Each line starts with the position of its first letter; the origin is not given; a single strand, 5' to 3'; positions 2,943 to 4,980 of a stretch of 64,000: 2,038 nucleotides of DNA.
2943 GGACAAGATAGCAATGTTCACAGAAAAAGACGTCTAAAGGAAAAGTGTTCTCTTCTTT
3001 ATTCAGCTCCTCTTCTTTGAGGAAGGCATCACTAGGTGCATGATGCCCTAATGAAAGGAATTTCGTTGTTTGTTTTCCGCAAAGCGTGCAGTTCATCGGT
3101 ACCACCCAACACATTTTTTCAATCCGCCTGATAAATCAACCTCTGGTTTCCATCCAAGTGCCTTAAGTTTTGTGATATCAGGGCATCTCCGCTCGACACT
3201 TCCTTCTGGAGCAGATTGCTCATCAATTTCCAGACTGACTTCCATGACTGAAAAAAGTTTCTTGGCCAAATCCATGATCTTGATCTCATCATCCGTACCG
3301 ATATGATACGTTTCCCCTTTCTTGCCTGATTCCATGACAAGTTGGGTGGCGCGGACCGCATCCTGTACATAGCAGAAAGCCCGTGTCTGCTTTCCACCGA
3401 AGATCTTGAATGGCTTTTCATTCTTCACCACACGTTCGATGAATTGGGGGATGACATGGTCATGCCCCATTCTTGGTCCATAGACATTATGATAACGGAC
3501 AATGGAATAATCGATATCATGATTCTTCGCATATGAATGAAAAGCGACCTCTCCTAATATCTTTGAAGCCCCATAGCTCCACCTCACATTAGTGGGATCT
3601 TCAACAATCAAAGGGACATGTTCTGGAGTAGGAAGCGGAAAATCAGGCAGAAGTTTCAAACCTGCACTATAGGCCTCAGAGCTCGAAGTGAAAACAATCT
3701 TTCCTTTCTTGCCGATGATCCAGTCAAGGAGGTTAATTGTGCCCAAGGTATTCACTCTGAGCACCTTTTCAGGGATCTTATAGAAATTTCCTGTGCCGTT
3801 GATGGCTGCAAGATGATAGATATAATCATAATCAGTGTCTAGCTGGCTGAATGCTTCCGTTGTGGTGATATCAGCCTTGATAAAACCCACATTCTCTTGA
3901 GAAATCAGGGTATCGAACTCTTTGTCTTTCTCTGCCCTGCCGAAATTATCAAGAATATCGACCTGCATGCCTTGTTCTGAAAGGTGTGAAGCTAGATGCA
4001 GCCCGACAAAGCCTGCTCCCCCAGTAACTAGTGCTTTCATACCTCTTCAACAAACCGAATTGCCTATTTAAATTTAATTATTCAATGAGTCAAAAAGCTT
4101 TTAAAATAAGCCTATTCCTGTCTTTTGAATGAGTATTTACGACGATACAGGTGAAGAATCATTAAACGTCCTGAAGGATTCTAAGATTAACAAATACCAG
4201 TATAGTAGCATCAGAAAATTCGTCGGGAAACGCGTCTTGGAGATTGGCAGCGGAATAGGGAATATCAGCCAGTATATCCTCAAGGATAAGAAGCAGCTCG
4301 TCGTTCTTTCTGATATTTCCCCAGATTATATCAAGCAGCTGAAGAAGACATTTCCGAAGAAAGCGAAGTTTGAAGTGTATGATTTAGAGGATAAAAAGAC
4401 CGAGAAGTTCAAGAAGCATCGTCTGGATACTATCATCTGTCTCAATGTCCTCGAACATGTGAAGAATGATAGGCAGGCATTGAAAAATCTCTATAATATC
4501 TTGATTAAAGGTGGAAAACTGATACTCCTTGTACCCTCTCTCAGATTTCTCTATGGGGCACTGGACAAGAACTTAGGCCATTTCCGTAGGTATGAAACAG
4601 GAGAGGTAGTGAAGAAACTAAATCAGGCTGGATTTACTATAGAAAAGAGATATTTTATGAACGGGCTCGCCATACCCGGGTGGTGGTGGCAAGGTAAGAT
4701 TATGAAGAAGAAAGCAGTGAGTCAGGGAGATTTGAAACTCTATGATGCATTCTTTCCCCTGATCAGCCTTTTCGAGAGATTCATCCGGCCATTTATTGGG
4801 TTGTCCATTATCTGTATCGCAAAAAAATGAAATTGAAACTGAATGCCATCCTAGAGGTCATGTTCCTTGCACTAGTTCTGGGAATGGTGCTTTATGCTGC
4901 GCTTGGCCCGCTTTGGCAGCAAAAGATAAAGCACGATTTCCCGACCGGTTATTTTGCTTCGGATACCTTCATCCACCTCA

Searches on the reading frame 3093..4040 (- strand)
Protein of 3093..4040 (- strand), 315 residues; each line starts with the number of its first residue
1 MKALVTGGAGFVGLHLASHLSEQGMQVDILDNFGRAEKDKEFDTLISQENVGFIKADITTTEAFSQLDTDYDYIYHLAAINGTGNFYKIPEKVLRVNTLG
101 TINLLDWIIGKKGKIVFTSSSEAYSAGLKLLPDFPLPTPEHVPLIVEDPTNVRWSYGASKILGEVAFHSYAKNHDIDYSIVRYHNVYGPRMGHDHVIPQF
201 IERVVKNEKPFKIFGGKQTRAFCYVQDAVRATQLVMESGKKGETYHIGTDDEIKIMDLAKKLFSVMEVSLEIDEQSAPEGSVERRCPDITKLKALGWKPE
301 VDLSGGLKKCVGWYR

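Call 15: search_protein_families(library=pfam, proteins=[window:3093-4040:-], max_evalue=0.00001)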
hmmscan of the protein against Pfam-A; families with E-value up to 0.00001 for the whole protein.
window:3093-4040:- (315 aa): 6 families
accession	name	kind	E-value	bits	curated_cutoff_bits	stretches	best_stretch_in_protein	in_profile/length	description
PF01370.27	Epimerase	-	2e-48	165.3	20.9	1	3-248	1-240/240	NAD dependent epimerase/dehydratase family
PF16363.11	GDP_Man_Dehyd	-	2.9e-44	152.3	27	1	4-309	1-331/332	GDP-mannose 4,6 dehydratase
PF02719.21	Polysacc_synt_2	-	4.5e-18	65.9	20.2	1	149-271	134-252/293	Polysaccharide biosynthesis protein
PF04321.23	RmlD_sub_bind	-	4.2e-14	52.7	27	1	1-269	1-234/287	RmlD substrate binding domain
PF01073.25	3Beta_HSD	-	1.3e-12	47.8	22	1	4-229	1-222/280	3-beta hydroxysteroid dehydrogenase/isomerase family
PF07993.18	NAD_binding_4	-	9.9e-11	41.7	20.1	1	6-188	2-209/258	Male sterility protein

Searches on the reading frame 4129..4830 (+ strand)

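Call 15: search_protein_families(library=pfam, proteins=[window:4129-4830:+], max_evalue=0.00001)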
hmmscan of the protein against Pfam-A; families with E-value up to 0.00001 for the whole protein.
window:4129-4830:+ (233 aa): 6 families
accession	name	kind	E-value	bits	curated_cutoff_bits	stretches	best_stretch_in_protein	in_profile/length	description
PF08242.18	Methyltransf_12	-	7.7e-15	55.9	30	1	37-131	1-98/98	Methyltransferase domain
PF13489.12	Methyltransf_23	-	5.2e-14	52.7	27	1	30-171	20-161/164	Methyltransferase domain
PF08241.18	Methyltransf_11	-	1.1e-13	52.1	21.2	1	37-133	1-95/95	Methyltransferase domain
PF13649.12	Methyltransf_25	-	2.5e-12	47.8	27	1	36-129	1-97/97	Methyltransferase domain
PF13847.12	Methyltransf_31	-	7.8e-11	42.3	27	1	33-137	4-113/145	Methyltransferase domain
PF05219.18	DREV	-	7.3e-07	29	26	1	19-133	83-186/265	DREV methyltransferase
